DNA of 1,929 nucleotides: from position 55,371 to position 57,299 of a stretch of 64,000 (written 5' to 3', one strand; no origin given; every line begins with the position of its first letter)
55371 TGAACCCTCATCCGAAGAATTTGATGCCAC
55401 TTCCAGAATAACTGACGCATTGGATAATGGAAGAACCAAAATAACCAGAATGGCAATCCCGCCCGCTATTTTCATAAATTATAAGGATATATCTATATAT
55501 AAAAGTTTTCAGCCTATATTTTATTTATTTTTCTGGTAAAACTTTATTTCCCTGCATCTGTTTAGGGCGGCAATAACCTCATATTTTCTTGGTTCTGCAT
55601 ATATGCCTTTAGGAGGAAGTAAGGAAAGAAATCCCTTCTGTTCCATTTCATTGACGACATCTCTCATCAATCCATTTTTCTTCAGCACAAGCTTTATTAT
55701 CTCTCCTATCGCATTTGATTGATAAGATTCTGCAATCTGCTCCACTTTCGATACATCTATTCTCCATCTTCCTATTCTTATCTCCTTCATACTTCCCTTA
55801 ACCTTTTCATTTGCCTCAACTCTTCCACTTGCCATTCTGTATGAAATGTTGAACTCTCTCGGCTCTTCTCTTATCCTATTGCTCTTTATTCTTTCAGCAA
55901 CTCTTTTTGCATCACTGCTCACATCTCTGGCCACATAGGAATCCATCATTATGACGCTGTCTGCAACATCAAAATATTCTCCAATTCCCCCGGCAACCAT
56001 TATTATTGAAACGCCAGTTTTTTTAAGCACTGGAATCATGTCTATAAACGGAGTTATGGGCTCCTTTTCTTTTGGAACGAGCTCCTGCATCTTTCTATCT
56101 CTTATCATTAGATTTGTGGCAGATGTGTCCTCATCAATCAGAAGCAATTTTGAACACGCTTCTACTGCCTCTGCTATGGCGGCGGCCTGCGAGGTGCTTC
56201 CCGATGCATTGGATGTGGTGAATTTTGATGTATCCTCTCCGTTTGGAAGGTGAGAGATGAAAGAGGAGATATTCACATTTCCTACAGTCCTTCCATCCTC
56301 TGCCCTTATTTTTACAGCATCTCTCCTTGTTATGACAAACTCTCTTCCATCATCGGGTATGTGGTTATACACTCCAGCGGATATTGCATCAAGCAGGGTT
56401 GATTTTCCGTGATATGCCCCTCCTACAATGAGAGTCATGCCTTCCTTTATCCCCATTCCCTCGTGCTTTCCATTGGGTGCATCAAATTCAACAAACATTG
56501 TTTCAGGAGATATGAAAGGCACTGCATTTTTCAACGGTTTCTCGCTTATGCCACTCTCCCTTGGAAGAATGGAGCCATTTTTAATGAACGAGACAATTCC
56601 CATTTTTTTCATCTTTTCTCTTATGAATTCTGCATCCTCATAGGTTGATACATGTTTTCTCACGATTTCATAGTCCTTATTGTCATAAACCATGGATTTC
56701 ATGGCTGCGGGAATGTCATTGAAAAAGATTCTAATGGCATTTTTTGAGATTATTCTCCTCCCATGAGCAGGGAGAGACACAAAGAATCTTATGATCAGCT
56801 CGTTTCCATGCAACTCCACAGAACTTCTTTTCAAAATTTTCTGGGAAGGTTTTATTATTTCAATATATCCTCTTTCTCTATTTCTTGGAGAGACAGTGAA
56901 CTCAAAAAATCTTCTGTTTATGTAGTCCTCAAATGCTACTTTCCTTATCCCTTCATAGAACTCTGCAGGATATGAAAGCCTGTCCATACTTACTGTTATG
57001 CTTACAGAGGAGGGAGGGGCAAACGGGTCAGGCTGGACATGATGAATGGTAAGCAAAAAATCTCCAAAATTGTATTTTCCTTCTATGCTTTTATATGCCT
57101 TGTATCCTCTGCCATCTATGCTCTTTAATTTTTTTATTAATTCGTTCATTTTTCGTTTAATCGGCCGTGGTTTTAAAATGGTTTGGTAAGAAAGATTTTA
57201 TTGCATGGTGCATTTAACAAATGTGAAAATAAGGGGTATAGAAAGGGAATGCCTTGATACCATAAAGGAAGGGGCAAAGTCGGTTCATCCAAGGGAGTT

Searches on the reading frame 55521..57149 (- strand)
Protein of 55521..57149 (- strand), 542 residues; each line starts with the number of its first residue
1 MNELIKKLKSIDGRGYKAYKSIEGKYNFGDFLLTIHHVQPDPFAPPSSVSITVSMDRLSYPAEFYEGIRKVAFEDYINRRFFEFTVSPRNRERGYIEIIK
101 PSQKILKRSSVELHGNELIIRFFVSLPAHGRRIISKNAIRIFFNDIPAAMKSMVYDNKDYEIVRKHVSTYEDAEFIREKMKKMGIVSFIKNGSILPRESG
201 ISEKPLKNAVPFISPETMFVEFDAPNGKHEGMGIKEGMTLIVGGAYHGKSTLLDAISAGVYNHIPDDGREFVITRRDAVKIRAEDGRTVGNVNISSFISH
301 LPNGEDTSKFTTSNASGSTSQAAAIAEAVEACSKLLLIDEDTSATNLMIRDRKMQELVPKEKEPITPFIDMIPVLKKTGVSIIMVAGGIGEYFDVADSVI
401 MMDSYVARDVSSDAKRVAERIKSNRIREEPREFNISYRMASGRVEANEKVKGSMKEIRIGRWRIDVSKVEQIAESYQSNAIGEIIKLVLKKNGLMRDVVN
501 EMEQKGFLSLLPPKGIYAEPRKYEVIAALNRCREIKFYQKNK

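Call 84: search_protein_families(library=pfam, max_evalue=0.00001, proteins=[window:55521-57149:-])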
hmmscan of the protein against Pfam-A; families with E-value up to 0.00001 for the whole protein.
window:55521-57149:- (542 aa): 3 families
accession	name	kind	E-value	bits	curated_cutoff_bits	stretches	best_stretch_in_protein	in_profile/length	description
PF09818.15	ABC_ATPase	-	2e-119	398.3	23.2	1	162-433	4-277/283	P-loop domain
PF20446.3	ABC_N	-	7.2e-45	153.2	26.5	1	1-155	1-160/162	ATPase of the ABC class N-terminal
PF21117.3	MRB1590_C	-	3.9e-18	66.4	27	1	453-537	6-101/102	MRB1590 C-terminal domain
